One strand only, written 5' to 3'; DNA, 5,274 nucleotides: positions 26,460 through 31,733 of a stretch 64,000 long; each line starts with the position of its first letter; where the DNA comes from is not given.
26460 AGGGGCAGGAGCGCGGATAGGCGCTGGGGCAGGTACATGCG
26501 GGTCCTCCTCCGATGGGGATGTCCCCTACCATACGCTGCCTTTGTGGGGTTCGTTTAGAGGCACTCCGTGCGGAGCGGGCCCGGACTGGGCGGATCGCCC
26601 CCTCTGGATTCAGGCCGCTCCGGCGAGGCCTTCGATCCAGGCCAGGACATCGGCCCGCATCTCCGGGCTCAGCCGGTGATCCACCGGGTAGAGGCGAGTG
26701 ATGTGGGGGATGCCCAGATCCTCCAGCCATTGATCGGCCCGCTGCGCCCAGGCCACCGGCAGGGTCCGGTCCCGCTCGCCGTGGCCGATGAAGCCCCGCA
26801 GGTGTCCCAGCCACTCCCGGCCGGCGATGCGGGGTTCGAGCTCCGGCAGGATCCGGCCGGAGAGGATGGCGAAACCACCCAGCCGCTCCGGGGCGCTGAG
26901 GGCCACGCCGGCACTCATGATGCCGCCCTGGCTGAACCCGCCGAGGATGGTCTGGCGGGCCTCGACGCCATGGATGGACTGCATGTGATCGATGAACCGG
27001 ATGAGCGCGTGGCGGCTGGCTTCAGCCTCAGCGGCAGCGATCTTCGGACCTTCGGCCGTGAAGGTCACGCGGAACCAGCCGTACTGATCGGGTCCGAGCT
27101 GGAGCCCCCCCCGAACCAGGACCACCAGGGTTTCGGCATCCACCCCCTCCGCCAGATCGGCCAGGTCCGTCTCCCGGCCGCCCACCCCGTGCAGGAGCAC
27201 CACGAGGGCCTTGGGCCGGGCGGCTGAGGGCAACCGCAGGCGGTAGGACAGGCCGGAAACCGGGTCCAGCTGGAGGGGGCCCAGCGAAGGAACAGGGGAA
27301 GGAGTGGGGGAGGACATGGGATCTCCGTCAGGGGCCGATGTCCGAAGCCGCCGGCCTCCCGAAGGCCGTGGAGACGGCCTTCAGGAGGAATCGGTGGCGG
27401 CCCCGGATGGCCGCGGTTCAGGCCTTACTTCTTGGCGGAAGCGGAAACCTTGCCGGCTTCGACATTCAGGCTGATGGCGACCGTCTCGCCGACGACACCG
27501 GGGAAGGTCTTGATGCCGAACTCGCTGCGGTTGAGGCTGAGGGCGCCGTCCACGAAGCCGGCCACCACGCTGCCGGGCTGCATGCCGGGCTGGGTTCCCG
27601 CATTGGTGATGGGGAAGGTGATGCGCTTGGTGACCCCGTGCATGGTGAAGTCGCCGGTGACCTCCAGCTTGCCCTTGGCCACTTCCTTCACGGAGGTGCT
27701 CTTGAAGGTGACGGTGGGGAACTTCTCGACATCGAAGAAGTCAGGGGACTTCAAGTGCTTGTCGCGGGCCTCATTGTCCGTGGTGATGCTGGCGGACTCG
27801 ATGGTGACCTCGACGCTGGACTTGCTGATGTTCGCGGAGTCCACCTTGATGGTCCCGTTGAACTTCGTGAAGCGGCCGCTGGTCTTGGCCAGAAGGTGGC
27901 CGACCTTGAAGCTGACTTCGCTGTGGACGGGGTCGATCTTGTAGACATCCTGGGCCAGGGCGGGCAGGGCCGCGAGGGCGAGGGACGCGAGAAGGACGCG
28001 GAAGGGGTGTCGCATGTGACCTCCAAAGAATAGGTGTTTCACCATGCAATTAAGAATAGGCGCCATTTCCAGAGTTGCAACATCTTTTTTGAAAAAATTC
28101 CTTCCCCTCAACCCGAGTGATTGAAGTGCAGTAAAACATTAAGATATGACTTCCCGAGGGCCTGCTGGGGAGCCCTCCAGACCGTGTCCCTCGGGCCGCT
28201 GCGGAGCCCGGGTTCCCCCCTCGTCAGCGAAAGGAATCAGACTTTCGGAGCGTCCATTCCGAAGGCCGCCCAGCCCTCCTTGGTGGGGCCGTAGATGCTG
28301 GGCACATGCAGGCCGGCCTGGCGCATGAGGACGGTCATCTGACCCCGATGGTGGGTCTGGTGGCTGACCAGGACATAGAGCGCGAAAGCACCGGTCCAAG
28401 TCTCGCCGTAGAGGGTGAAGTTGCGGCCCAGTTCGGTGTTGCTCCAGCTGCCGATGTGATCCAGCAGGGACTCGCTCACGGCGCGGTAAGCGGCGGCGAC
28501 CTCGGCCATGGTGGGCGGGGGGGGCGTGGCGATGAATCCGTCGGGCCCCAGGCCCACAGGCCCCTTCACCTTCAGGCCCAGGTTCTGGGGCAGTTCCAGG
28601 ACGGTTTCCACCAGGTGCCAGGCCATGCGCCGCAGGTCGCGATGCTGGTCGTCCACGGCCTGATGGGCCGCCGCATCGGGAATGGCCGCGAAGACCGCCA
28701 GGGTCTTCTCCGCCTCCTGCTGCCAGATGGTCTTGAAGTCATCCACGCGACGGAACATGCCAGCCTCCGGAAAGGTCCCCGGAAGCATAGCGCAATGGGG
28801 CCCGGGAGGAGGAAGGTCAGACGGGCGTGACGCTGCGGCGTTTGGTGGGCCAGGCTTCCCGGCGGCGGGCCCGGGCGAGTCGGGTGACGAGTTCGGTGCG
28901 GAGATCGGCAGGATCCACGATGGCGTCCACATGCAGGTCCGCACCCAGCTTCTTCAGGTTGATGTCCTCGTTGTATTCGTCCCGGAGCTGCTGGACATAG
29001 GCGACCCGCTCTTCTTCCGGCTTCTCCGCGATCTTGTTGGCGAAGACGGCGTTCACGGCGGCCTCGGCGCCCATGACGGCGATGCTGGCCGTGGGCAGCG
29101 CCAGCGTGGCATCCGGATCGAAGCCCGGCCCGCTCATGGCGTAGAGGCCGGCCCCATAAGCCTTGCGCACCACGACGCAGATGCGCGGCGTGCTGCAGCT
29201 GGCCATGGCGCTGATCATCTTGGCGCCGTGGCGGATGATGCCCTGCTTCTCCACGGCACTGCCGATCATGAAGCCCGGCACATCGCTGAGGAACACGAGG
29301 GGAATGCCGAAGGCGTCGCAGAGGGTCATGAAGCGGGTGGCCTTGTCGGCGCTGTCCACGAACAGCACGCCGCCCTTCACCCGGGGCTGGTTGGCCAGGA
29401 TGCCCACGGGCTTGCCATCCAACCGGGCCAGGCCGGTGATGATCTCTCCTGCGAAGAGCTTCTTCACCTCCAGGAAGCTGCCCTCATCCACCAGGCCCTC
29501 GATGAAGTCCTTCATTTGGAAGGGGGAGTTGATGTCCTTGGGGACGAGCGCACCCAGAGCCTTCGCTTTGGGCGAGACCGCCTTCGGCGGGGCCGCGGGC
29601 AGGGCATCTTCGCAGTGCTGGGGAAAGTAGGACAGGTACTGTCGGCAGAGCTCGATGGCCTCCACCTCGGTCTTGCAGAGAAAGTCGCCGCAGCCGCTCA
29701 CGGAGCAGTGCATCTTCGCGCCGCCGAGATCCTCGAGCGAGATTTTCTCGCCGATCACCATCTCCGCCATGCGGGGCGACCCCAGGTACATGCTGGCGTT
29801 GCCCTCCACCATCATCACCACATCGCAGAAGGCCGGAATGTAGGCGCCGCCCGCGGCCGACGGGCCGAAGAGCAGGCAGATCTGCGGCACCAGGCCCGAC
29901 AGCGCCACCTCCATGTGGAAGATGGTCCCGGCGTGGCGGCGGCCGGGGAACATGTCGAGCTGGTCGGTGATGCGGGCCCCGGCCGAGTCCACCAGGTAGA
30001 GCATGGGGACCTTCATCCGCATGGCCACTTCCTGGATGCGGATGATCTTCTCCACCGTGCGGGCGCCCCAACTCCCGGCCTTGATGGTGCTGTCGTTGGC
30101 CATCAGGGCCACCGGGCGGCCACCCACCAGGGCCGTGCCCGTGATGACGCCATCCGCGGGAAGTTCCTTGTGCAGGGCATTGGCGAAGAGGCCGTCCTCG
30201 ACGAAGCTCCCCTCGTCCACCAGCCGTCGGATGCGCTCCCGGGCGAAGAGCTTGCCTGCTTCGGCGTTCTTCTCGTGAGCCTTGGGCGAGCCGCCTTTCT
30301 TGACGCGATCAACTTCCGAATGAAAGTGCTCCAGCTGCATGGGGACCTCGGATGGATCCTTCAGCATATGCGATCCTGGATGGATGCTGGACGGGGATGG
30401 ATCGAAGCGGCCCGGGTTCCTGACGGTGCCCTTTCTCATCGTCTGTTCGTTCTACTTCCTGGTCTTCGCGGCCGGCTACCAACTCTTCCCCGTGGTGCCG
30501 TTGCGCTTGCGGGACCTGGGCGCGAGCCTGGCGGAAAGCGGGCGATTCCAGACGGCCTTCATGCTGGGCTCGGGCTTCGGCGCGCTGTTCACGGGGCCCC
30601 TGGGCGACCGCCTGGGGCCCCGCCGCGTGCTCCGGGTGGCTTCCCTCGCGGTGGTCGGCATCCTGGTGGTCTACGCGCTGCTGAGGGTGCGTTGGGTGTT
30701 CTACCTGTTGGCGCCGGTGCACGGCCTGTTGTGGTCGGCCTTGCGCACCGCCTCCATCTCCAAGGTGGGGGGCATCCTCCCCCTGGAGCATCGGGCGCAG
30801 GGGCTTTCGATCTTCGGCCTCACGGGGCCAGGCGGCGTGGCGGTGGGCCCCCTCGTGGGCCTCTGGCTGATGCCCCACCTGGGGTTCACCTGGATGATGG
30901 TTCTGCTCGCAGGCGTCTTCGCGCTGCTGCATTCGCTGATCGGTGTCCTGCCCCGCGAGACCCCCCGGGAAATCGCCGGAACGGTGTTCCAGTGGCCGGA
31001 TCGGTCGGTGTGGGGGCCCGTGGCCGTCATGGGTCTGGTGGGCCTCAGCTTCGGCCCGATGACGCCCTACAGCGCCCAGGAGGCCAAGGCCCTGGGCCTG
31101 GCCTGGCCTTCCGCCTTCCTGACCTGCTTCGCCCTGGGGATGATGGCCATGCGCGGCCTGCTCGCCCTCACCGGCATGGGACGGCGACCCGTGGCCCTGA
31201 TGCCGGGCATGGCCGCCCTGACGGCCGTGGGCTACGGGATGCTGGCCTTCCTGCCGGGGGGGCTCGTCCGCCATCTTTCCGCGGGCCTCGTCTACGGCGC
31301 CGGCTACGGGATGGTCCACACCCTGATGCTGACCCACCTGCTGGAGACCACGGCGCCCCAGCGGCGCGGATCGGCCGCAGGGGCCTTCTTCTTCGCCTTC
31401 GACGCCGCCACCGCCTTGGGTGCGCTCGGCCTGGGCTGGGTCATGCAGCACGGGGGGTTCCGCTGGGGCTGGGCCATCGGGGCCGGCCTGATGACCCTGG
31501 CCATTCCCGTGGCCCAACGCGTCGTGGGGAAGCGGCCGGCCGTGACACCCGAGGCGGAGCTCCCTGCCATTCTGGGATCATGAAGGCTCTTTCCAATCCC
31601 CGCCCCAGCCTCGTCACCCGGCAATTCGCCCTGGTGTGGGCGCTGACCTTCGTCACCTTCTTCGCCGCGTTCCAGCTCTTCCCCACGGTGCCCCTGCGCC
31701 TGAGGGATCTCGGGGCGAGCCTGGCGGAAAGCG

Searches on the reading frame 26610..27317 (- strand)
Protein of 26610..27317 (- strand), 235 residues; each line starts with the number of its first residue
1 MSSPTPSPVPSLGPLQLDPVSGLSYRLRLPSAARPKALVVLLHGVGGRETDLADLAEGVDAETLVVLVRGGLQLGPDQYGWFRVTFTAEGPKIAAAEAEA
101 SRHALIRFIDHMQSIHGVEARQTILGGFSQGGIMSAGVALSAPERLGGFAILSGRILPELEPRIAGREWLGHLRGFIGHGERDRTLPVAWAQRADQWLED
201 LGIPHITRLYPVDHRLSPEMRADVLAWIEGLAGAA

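Call 16: search_protein_families(library=pfam, proteins=[window:26610-27317:-], max_evalue=0.001)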
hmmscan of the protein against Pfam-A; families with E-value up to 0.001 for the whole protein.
window:26610-27317:- (235 aa): 1 family
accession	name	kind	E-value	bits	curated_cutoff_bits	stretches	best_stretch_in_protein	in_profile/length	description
PF02230.22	Abhydrolase_2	-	2.6e-19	70.4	23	1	33-228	11-213/217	Phospholipase/Carboxylesterase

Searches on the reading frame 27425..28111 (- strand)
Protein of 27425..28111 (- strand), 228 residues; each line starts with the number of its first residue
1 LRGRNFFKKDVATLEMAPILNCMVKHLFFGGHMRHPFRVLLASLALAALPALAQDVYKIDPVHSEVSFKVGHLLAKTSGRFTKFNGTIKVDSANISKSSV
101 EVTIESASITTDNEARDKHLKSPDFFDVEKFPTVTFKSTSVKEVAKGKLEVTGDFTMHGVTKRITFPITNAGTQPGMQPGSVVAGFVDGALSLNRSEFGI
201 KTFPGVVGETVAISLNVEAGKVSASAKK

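Call 16: search_protein_families(library=pfam, proteins=[window:27425-28111:-], max_evalue=0.001)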
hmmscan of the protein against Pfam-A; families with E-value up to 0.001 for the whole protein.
window:27425-28111:- (228 aa): 1 family
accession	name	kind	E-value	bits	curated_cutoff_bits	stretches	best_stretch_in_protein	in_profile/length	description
PF04264.18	YceI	-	1.4e-48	165.5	23.7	1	57-219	1-150/150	YceI-like domain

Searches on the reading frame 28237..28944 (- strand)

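Call 16: search_protein_families(library=pfam, proteins=[window:28237-28944:-], max_evalue=0.001)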
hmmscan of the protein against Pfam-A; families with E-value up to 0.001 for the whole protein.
window:28237-28944:- (235 aa): 3 families
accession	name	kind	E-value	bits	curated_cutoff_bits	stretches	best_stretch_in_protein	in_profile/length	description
PF05163.17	DinB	-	7.2e-19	68.8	23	1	63-226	1-161/165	DinB family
PF12867.12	DinB_2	-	3.3e-10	40.9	24.8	1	75-203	3-128/128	DinB superfamily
PF04978.18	MST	-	0.00032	21.6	27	0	137-206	73-143/149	Mycothiol-S-transferase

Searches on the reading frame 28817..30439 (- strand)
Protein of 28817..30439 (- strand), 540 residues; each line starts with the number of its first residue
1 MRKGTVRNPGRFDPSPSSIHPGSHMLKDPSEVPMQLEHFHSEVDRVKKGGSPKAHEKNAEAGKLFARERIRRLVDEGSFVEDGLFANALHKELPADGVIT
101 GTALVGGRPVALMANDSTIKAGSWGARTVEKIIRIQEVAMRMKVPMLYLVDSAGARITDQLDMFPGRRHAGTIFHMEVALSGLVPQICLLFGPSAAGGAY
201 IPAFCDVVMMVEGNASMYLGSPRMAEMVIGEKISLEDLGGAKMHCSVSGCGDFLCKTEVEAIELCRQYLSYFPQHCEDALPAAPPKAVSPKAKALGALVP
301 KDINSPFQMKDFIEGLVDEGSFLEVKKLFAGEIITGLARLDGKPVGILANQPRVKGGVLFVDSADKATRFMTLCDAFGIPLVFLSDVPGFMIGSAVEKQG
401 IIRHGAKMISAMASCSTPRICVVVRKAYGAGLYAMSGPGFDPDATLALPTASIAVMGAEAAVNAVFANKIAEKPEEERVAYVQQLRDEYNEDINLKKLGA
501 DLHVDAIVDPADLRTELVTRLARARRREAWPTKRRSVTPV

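Call 16: search_protein_families(library=pfam, proteins=[window:28817-30439:-], max_evalue=0.001)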
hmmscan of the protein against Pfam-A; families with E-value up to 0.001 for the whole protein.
window:28817-30439:- (540 aa): 2 families
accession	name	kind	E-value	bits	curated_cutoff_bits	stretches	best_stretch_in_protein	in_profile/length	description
PF01039.27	Carboxyl_trans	-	1.1e-145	486.5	22.3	1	58-533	2-488/493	Carboxyl transferase domain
PF03255.19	ACCA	-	8.8e-14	51.8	23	2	308-431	67-200/310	Acetyl co-enzyme A carboxylase carboxyltransferase-like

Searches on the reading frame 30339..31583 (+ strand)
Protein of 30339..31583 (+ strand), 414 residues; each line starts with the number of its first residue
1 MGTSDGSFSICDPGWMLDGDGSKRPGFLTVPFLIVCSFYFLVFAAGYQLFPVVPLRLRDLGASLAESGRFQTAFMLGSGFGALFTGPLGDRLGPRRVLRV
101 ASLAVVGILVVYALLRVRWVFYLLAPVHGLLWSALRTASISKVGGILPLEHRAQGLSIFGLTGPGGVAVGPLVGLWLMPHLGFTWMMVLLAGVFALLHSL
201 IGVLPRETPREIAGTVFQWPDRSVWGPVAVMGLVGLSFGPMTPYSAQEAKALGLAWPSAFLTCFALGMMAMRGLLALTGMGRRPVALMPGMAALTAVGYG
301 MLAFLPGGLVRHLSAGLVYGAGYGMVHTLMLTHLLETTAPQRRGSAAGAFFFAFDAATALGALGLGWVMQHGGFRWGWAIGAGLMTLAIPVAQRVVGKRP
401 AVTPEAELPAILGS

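Call 16: search_protein_families(library=pfam, proteins=[window:30339-31583:+], max_evalue=0.001)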
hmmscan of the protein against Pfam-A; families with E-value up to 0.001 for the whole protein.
window:30339-31583:+ (414 aa): 3 families
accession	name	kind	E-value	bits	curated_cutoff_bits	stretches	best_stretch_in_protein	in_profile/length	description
PF07690.21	MFS_1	-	1.2e-31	110.3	33.4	2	37-362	3-347/347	Major Facilitator Superfamily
PF12832.13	MFS_1_like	-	5.5e-05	22.8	25.2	1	37-125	6-98/373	MFS_1 like family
PF05977.19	MFS_3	-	5.7e-05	22.2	27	1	37-201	228-388/524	Transmembrane secretion effector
